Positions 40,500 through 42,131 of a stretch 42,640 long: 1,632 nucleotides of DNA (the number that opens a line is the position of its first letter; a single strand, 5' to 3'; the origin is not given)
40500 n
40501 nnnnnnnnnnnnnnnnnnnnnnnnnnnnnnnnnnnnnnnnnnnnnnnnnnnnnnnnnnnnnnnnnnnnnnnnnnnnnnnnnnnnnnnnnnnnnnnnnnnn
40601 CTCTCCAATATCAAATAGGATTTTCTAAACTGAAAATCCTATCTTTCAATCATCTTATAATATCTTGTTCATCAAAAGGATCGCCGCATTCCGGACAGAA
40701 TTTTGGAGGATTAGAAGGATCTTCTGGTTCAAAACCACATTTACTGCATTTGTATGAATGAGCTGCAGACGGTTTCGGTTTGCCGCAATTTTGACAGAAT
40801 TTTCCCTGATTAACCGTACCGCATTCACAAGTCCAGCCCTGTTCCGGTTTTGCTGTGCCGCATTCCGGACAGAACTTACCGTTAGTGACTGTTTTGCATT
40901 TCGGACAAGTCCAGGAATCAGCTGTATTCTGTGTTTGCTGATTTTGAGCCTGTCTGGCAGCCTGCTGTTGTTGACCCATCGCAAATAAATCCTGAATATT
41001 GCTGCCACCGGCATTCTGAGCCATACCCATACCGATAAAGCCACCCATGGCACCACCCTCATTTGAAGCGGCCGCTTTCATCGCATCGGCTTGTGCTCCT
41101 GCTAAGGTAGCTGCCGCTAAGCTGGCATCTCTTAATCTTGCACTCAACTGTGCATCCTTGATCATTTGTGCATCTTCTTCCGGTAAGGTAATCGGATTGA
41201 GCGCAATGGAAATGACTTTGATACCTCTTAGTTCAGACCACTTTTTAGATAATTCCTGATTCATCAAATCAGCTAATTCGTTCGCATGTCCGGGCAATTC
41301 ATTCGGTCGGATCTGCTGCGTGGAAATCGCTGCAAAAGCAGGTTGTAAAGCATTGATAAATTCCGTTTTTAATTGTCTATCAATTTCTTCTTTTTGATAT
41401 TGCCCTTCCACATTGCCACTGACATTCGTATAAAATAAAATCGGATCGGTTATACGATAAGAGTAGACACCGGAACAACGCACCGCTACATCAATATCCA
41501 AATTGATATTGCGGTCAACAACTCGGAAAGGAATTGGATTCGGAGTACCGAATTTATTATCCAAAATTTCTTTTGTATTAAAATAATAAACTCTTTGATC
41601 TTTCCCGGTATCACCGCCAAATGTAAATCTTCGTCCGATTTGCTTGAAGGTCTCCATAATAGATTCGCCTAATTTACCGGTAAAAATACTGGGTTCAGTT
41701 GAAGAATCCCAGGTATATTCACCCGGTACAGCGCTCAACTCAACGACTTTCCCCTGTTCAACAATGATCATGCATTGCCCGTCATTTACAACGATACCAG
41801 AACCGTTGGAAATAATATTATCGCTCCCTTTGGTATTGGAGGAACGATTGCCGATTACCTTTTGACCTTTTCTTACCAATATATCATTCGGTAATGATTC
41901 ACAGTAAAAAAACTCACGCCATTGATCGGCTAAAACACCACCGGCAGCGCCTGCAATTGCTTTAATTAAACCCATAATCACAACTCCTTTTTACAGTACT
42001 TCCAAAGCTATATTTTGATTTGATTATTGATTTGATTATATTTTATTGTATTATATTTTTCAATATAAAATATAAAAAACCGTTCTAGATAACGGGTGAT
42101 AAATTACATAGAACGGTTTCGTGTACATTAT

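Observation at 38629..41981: ydjGHI-like SPFH / zinc-ribbon / TPM membrane module lacking an adjacent pspA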

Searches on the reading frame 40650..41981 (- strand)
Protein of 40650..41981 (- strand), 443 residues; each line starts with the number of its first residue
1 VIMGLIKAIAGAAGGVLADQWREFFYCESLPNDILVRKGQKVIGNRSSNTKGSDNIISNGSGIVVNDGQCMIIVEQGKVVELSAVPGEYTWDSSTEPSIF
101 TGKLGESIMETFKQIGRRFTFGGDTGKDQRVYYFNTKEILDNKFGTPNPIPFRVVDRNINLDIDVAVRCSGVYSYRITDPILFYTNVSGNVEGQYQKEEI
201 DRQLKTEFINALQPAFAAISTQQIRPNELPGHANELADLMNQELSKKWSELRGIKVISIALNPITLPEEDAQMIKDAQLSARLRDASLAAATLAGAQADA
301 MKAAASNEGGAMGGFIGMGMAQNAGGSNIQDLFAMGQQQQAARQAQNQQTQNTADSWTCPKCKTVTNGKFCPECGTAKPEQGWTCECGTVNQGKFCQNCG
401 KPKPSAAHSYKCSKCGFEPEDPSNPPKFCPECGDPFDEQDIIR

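Call 3: search_protein_families(library=pfam, proteins=[window:40650-41981:-], max_evalue=0.01)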
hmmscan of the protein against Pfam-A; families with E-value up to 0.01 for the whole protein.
window:40650-41981:- (443 aa): 3 families
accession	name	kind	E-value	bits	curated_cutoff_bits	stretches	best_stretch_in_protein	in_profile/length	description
PF13421.11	Band_7_1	-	4.1e-21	76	24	1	54-276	8-205/211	SPFH domain-Band 7 family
PF01145.31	Band_7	-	6.8e-07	29.9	23.6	1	164-291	57-172/176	SPFH domain / Band 7 family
PF12773.13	DZR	-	4.8e-05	23.9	27.3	0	349-386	5-42/45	Double zinc ribbon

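Call 4: search_protein_families(library=ncbifam, proteins=[window:40650-41981:-], max_evalue=0.01)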
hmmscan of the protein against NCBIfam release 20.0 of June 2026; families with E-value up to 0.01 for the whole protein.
window:40650-41981:- (443 aa): 0 families

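Call 7: search_protein_families(library=padloc, proteins=[window:40650-41981:-], max_evalue=0.01)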
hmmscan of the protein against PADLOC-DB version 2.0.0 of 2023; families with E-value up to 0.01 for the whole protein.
window:40650-41981:- (443 aa): 0 families

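Call 18: find_encoding_contigs(protein=window:40650-41981:-, flank=10000, max_places=6)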
Protein window:40650-41981:- (443 aa): no gene with exactly this product is on record in the collection.

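Call 19: find_encoding_contigs(protein=window:40650-41975:-, flank=10000, max_places=6)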
Protein window:40650-41975:- (441 aa): no gene with exactly this product is on record in the collection.

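Call 20: find_homologous_proteins(query=window:40650-41975:-, max_evalue=0.00001)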
Query window:40650-41975:- (441 aa): 8000 proteins with E <= 0.00001 among 8000 candidates; the best 120 are listed.
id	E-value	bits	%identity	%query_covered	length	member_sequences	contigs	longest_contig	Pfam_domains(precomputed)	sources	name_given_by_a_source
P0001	0.0e+0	1020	100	100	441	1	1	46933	PF01145.32,PF13421.12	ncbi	-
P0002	5.8e-254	861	83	100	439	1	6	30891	PF01145.32,PF13421.12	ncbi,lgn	-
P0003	1.8e-249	846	82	100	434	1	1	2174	PF01145.32,PF13421.12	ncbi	-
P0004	1.8e-249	846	82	100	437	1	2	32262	PF13421.12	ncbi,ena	-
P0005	3.5e-248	842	82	100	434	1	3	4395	PF01145.32,PF13421.12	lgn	-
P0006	3.7e-248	842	82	100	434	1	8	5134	PF01145.32,PF13421.12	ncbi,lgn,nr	ncbi:MAG TPA: SPFH domain-containing protein [Candidatus Eisenbacteria bacterium]|nr:SPFH domain-con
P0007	8.6e-243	824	78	99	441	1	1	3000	PF01145.32,PF13421.12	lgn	-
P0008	1.0e-241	821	78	100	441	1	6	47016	PF13421.12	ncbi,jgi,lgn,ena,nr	ncbi:MAG: SPFH domain-containing protein [Clostridiaceae bacterium]|nr:SPFH domain-containing protei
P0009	2.1e-241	820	77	100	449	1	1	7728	PF01145.32,PF13421.12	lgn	-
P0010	4.7e-241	819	78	100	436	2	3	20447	PF01145.32,PF13421.12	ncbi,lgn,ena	-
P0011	5.6e-241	818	78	100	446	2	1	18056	PF01145.32,PF13421.12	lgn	-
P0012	7.9e-239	811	78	100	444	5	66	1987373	PF01145.32,PF13421.12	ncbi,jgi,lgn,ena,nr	ncbi:MAG: SPFH domain-containing protein [Bacillota bacterium]|nr:SPFH domain-containing protein [Ba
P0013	1.6e-237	807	78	100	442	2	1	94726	PF13421.12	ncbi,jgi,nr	ncbi:MAG TPA: SPFH domain-containing protein [Clostridiaceae bacterium]|nr:SPFH domain-containing pr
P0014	2.7e-236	803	77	100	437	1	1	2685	PF01145.32,PF13421.12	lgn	-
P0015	3.7e-235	799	75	100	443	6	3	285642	PF13421.12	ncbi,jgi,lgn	ncbi:MAG: SPFH domain-containing protein [Saccharofermentanales bacterium]|jgi:membrane protease sub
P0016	3.3e-233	793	76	100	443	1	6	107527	PF13421.12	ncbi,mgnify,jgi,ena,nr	ncbi:MAG TPA: SPFH domain-containing protein [Clostridiaceae bacterium]|mgnify:CR=1 FL=1|nr:SPFH dom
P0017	1.7e-230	784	-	-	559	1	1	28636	PF13421.12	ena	-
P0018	8.7e-221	752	72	100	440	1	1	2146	PF13421.12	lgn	-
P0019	5.2e-220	749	72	100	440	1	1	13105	PF13421.12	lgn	-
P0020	7.0e-220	749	72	100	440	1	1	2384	PF13421.12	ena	-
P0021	1.3e-216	738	66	100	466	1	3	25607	PF13421.12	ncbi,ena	-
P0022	4.3e-216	736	71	100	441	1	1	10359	PF13421.12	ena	-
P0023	7.1e-216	736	67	100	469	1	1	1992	PF13421.12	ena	-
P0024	1.1e-215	735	66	100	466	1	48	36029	PF13421.12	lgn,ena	-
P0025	1.8e-215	734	66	100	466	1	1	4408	PF13421.12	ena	-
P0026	2.1e-215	734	66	100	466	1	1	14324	PF13421.12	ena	-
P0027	2.5e-215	734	71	99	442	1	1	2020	PF13421.12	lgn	-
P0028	2.5e-215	734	66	100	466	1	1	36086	PF13421.12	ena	-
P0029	2.7e-215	734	66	100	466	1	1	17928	PF13421.12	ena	-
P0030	2.8e-215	734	71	100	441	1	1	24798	PF13421.12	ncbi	-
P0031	4.1e-215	733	66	100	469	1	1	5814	PF13421.12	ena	-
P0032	9.7e-215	732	65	100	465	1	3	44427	PF01145.32,PF13421.12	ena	-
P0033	1.1e-214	732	66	100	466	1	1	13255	PF13421.12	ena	-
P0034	2.2e-214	731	69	100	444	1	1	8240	PF13421.12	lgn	-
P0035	2.3e-214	731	64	100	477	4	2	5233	PF13421.12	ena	-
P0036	2.4e-214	731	65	100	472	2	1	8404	PF01145.32,PF13421.12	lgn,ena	-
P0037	3.8e-214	730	69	100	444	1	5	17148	PF13421.12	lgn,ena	-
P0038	4.0e-214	730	65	99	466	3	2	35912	PF12773.14,PF13421.12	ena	-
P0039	4.3e-214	730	69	100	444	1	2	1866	PF13421.12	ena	-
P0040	5.2e-214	730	70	100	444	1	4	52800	PF13421.12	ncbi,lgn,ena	ncbi:SPFH domain-containing protein [Eubacterium sp.]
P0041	5.4e-214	730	69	100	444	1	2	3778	PF13421.12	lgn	-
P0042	5.5e-214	729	70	99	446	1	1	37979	PF13421.12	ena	-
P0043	5.8e-214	729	69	100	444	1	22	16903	PF13421.12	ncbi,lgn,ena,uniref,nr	ncbi:SPFH domain-containing protein [uncultured Eubacterium sp.]|uniref:SPFH domain-containing prote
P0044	6.1e-214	729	69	100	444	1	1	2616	PF13421.12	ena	-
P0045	6.7e-214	729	66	99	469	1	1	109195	PF13421.12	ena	-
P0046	6.8e-214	729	69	100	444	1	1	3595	PF13421.12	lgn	-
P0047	7.0e-214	729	69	100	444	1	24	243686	PF13421.12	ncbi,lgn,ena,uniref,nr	ncbi:SPFH domain-containing protein [uncultured Eubacterium sp.]|uniref:SPFH domain-containing prote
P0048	7.6e-214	729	69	100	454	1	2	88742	PF13421.12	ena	-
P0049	7.7e-214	729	69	100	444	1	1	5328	PF13421.12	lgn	-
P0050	7.9e-214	729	70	100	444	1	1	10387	PF13421.12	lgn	-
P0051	7.9e-214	729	69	100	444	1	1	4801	PF13421.12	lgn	-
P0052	7.9e-214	729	65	100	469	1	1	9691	PF13421.12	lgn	-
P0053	8.2e-214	729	69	100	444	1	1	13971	PF13421.12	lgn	-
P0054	8.8e-214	729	70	100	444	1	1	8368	PF13421.12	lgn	-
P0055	9.8e-214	729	72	100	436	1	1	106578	PF13421.12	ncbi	-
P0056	9.9e-214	729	69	100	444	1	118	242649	PF13421.12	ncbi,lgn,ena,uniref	ncbi:SPFH domain-containing protein [Eubacterium sp.]|uniref:SPFH domain-containing protein n=1 Tax=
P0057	1.0e-213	729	70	100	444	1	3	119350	PF13421.12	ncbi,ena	-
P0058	1.0e-213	729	70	100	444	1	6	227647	PF13421.12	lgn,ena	-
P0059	1.0e-213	729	70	100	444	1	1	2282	PF13421.12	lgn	-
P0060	1.1e-213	728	69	100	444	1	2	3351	PF13421.12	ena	-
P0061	1.1e-213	728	66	100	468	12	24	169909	PF13421.12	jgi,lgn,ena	-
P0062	1.2e-213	728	69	100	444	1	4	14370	PF13421.12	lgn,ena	-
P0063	1.3e-213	728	65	100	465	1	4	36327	PF01145.32,PF13421.12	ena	-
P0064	1.4e-213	728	70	100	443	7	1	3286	PF13421.12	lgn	-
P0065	1.5e-213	728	69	100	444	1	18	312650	PF13421.12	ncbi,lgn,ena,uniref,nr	ncbi:SPFH domain-containing protein [uncultured Eubacterium sp.]|uniref:SPFH domain-containing prote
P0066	1.5e-213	728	66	100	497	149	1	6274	PF13421.12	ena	-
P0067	1.8e-213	728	65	100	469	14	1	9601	PF13421.12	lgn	-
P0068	1.8e-213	728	65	100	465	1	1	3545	PF01145.32,PF13421.12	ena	-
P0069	1.9e-213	728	69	100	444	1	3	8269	PF13421.12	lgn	-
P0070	1.9e-213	728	65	100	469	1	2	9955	PF13421.12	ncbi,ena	-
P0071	2.0e-213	728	69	100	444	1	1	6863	PF13421.12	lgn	-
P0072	2.0e-213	728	69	100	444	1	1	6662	PF13421.12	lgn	-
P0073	2.1e-213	728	65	100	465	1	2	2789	PF01145.32,PF13421.12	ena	-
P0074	2.3e-213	727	65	100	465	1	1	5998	PF01145.32,PF13421.12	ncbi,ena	-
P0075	2.3e-213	727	69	100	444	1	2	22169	PF13421.12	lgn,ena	-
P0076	3.0e-213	727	66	100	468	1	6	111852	PF13421.12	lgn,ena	-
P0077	3.1e-213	727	69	100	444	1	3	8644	PF13421.12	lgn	-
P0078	3.3e-213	727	69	100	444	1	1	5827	PF13421.12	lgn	-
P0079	3.3e-213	727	69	100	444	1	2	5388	PF13421.12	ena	-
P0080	3.4e-213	727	69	100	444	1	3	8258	PF13421.12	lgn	-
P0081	3.4e-213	727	69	100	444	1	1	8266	PF13421.12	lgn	-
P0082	3.6e-213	727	69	100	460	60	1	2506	PF13421.12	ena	-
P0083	3.9e-213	727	66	100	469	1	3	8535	PF13421.12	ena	-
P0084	4.2e-213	727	69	100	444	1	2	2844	PF13421.12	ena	-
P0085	4.3e-213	727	69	100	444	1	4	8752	PF13421.12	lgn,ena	-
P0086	4.3e-213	727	71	100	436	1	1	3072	PF13421.12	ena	-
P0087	4.3e-213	727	69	100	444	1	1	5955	PF13421.12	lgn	-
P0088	4.5e-213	726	66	100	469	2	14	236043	PF01145.32,PF13421.12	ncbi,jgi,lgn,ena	-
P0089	4.6e-213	726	66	100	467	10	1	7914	PF01145.32,PF13421.12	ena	-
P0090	5.9e-213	726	65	100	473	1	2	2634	PF12773.14,PF13421.12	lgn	-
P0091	6.1e-213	726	69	100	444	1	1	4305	PF13421.12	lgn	-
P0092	6.4e-213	726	66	100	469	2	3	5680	PF13421.12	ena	-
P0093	7.4e-213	726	70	100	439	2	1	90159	PF13421.12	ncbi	-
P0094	8.6e-213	726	69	100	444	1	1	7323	PF13421.12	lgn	-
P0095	8.9e-213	726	65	100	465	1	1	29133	PF01145.32,PF13421.12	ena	-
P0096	1.1e-212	725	66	100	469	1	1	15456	PF13421.12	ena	-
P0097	1.2e-212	725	69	100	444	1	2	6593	PF13421.12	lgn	-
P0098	1.4e-212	725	66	100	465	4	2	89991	PF13421.12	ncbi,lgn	ncbi:MAG: SPFH domain-containing protein [Eubacterium sp.]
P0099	1.6e-212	725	67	100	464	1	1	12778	PF13421.12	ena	-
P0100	1.9e-212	724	65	99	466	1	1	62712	PF12773.14,PF13421.12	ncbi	-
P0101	2.0e-212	724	65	100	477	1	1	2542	PF13421.12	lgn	-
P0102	2.0e-212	724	66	100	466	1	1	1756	PF13421.12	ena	-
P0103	2.0e-212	724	69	100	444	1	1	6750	PF13421.12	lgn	-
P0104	2.3e-212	724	70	99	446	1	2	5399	PF01145.32,PF13421.12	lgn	-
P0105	2.3e-212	724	67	100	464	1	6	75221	PF13421.12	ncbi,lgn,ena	-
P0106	2.4e-212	724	66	100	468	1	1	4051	PF13421.12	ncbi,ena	-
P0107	2.4e-212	724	66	100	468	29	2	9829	PF13421.12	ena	-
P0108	2.5e-212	724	66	100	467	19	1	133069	PF13421.12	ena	-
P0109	2.6e-212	724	67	100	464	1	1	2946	PF13421.12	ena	-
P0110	2.9e-212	724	67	100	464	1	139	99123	PF13421.12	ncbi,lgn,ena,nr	ncbi:MAG: SPFH domain-containing protein [Schaedlerella sp.]|nr:SPFH domain-containing protein [Lach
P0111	3.1e-212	724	70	99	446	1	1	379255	PF01145.32,PF13421.12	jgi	jgi:membrane protease subunit (stomatin/prohibitin family)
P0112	3.2e-212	724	65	99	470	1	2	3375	PF01145.32,PF13421.12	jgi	-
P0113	3.9e-212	723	66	100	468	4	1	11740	PF13421.12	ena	-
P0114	4.7e-212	723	67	100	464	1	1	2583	PF13421.12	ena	-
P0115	4.9e-212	723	72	100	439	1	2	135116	PF13421.12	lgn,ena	-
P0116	4.9e-212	723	71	100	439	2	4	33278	PF13421.12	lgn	-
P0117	5.2e-212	723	64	100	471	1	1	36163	PF12773.14,PF13421.12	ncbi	-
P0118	5.4e-212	723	66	100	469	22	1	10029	PF13421.12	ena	-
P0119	6.6e-212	723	67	100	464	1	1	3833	PF13421.12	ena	-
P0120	6.8e-212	723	67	100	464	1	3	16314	PF13421.12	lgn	-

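Call 21: find_encoding_contigs(protein=P0001, flank=10000, max_places=4)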
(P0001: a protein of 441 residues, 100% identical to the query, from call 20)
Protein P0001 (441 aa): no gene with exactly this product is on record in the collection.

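Call 22: find_encoding_contigs(protein=P0012, flank=10000, max_places=6)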
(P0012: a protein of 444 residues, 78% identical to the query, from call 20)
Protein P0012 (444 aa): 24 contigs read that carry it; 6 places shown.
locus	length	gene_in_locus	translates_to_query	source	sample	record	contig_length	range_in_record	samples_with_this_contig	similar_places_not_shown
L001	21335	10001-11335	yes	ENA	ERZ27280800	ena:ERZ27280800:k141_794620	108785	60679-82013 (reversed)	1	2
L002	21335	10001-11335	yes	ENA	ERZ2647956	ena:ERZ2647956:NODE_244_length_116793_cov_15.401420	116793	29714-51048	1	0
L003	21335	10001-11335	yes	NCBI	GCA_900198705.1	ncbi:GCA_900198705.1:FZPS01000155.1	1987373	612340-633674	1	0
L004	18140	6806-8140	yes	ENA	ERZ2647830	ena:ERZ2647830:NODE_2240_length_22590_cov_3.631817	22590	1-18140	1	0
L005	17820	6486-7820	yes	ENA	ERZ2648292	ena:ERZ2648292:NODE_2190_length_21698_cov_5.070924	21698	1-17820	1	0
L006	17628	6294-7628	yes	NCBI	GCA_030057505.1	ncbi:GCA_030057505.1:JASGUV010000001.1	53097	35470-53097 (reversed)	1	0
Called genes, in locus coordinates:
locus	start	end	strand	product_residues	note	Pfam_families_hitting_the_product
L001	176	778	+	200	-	-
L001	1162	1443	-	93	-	-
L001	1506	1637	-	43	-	-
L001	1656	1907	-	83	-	-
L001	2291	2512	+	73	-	-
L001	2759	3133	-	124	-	-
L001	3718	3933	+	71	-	PF00313:CSD, PF08206:OB_RNB (faint)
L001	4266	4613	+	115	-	PF00462:Glutaredoxin (weak), PF03960:ArsC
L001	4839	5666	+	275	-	PF12773:DZR (faint), PF14471:DUF4428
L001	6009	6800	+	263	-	PF02535:Zip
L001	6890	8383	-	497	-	PF14286:DHHW, PF16822:ALGX (weak)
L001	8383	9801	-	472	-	PF03062:MBOAT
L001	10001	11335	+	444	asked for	PF13421:Band_7_1, PF01145:Band_7 (faint)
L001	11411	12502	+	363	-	PF07295:DUF1451 (faint)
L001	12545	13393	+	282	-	PF04536:TPM_phosphatase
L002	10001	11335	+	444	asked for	PF13421:Band_7_1, PF01145:Band_7 (faint)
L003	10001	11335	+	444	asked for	PF13421:Band_7_1, PF01145:Band_7 (faint)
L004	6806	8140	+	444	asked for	PF13421:Band_7_1, PF01145:Band_7 (faint)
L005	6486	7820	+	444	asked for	PF13421:Band_7_1, PF01145:Band_7 (faint)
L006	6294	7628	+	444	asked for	PF13421:Band_7_1, PF01145:Band_7 (faint)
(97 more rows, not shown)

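Call 24: search_dna_similar(query=window:40650-41975:-, collection=plasmids, mode=protein, max_rows=30, rows=spread)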
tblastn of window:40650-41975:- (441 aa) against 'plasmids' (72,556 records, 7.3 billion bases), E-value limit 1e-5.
Records with a match: 151; places in all: 151; records where one place covers at least 80% of the query: 1.
Best place of each record, by identity: <60% 151.
By first word of the organism name: Ralstonia 134; Paracoccus 5; Vibrio 3; Burkholderia 3; Enterococcus 1; Monoglobus 1; Tsukamurella 1; Gemmatirosa 1; Comamonas 1; Pseudorhodobacter 1.
By predicted mobility (MOB-suite, as given by PLSDB): mobilizable 105; non-mobilizable 43; conjugative 3.
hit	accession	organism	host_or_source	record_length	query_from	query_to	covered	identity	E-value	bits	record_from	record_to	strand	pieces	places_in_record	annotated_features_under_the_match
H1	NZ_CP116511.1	Enterococcus gallinarum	Bos taurus,whole organism,fecal sample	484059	17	434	95%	36.7%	3e-52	196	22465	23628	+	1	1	SPFH domain-containing protein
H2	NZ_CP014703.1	Ralstonia solanacearum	Solanum tuberosum,cell culture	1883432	52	267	49%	27.3%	2e-14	83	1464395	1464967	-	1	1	none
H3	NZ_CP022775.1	Ralstonia solanacearum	Solanum tuberosum,single cell,Potato ...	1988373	52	267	49%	27.3%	2e-14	83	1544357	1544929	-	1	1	none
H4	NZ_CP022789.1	Ralstonia solanacearum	Solanum tuberosum,single cell,Potato ...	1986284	52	267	49%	27.3%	2e-14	83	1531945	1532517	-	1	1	none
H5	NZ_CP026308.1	Ralstonia solanacearum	Musa sp.,pure culture,plants with Moko ...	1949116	52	267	49%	26.9%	6e-14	82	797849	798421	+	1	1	none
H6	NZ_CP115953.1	Ralstonia solanacearum CFBP2957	Solanum lycopersicum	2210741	52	267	49%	26.9%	7e-14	82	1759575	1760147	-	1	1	none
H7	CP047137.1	Ralstonia solanacearum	Potato,Single cell,tuber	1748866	52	267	49%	26.9%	2e-13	81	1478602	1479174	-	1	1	hypothetical protein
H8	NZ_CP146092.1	Ralstonia sp. RRA.1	-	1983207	52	267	49%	26.4%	8e-14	81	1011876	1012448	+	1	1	none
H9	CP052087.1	Ralstonia solanacearum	tomato,cell culture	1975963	52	267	49%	26.4%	1e-12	78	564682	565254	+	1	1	hypothetical protein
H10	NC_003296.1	Ralstonia pseudosolanacearum GMI1000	-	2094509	52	267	49%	26.4%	1e-12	78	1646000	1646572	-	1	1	none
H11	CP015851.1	Ralstonia solanacearum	Rhizoma kaempferiae,cell culture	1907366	52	267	49%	26.4%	1e-12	78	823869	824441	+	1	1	membrane protein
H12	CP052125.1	Ralstonia solanacearum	tomato,cell culture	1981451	52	267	49%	26.4%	1e-12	78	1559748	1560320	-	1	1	hypothetical protein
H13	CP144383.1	Ralstonia solanacearum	tobacco,whole organism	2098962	52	267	49%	26.4%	1e-12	78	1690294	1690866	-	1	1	SPFH domain-containing protein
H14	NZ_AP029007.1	Ralstonia pseudosolanacearum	-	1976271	52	267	49%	26.4%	2e-12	77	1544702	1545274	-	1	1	none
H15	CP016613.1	Ralstonia solanacearum FJAT-91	healthy tomato plant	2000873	52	267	49%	26.4%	2e-12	77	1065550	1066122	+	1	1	hypothetical protein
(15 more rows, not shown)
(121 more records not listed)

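Call 25: search_dna_similar(query=window:40650-41975:-, collection=phages, mode=protein, max_rows=20)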
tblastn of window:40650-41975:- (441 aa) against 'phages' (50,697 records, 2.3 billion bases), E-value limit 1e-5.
Records with a match: 9; places in all: 12; records where one place covers at least 80% of the query: 4.
Best place of each record, by identity: 60-80% 1; <60% 8.
By first word of the organism name: Bacteriophage 6; Listeria 2; Enterococcus 1.
By host as written in the record: - 6; Listeria monocytogenes 2; Enterococcus faecalis 1.
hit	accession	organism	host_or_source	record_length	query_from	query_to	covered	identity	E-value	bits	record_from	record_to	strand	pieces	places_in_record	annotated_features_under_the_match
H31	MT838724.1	Bacteriophage sp.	human fecal samples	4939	17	440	96%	61.0%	1e-159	495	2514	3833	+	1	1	record has no annotation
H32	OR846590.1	Enterococcus phage Efs 1-1-1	Enterococcus faecalis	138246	17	434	95%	36.6%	3e-50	189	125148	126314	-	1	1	record has no annotation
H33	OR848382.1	Listeria phage LM 4-14-1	Listeria monocytogenes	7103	17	434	95%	35.7%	2e-51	192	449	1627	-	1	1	record has no annotation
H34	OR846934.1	Listeria phage LM 4-11-1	Listeria monocytogenes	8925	17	434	95%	35.7%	2e-51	192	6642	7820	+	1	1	record has no annotation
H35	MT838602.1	Bacteriophage sp.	human fecal samples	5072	17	433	76%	38.2%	7e-40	279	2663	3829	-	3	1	record has no annotation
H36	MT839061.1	Bacteriophage sp.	human fecal samples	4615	32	433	73%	39.4%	1e-31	210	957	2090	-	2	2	record has no annotation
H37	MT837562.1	Bacteriophage sp.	human fecal samples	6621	17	433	72%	37.6%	6e-39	223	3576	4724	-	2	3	record has no annotation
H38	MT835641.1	Bacteriophage sp.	human fecal samples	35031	17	274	59%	27.6%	8e-18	92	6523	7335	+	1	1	record has no annotation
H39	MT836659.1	Bacteriophage sp.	human fecal samples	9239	17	273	58%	26.9%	3e-18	93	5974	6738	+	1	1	record has no annotation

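Call 26: get_annotated_region(hit=H1, flank=7000)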
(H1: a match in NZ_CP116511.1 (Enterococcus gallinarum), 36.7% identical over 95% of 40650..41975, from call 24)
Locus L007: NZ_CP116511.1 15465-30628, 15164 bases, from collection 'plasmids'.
description: Enterococcus gallinarum strain K205-4a plasmid pK205-4a-A, complete sequence
organism: Enterococcus gallinarum (NCBI taxid 1353)
taxonomy: Bacteria; Bacillota; Bacilli; Lactobacillales; Enterococcaceae; Enterococcus; Enterococcus gallinarum
host: -; source: Bos taurus,whole organism,fecal sample; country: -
typing (MOB-suite, as given by PLSDB): non-mobilizable
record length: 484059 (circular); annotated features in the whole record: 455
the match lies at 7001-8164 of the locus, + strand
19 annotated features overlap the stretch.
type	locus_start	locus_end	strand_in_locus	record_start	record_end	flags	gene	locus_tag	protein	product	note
CDS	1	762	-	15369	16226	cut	rsmI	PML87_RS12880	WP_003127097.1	16S rRNA (cytidine(1402)-2'-O)-methyltransferase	GO:0000451 - rRNA 2'-O-methylation [Evidence IEA]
CDS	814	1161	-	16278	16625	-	-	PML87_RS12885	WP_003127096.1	DNA replication initiation control protein YabA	-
CDS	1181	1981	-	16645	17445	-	-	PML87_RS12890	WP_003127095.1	regulatory iron-sulfur-containing complex subunit RicT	-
CDS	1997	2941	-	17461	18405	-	holB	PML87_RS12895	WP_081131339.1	DNA polymerase III subunit delta'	GO:0006260 - DNA replication [Evidence IEA]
CDS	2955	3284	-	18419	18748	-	-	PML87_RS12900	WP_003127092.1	cyclic-di-AMP receptor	-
CDS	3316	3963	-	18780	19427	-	tmk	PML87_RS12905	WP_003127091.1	dTMP kinase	GO:0015949 - nucleobase-containing small molecule interconversion [Evidence IEA]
CDS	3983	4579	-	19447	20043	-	recR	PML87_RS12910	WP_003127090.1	recombination mediator RecR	GO:0006310 - DNA recombination [Evidence IEA]; GO:0006281 - DNA repair [Evidence IEA]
CDS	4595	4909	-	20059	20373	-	-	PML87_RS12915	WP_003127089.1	YbaB/EbfC family nucleoid-associated protein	GO:0008150 - biological_process [Evidence IEA]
CDS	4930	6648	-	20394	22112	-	dnaX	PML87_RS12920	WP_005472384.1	DNA polymerase III subunit gamma/tau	GO:0006260 - DNA replication [Evidence IEA]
CDS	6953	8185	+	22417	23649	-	-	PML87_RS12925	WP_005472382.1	SPFH domain-containing protein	-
CDS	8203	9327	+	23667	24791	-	-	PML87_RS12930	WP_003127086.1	hypothetical protein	-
CDS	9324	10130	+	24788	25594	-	-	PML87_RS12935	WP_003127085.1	TPM domain-containing protein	-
CDS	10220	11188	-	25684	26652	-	-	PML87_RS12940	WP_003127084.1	pyridoxal-phosphate dependent enzyme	-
CDS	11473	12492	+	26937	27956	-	-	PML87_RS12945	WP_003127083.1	branched-chain amino acid aminotransferase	GO:0009081 - branched-chain amino acid metabolic process [Evidence IEA]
CDS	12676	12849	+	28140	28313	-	-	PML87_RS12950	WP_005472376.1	hypothetical protein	-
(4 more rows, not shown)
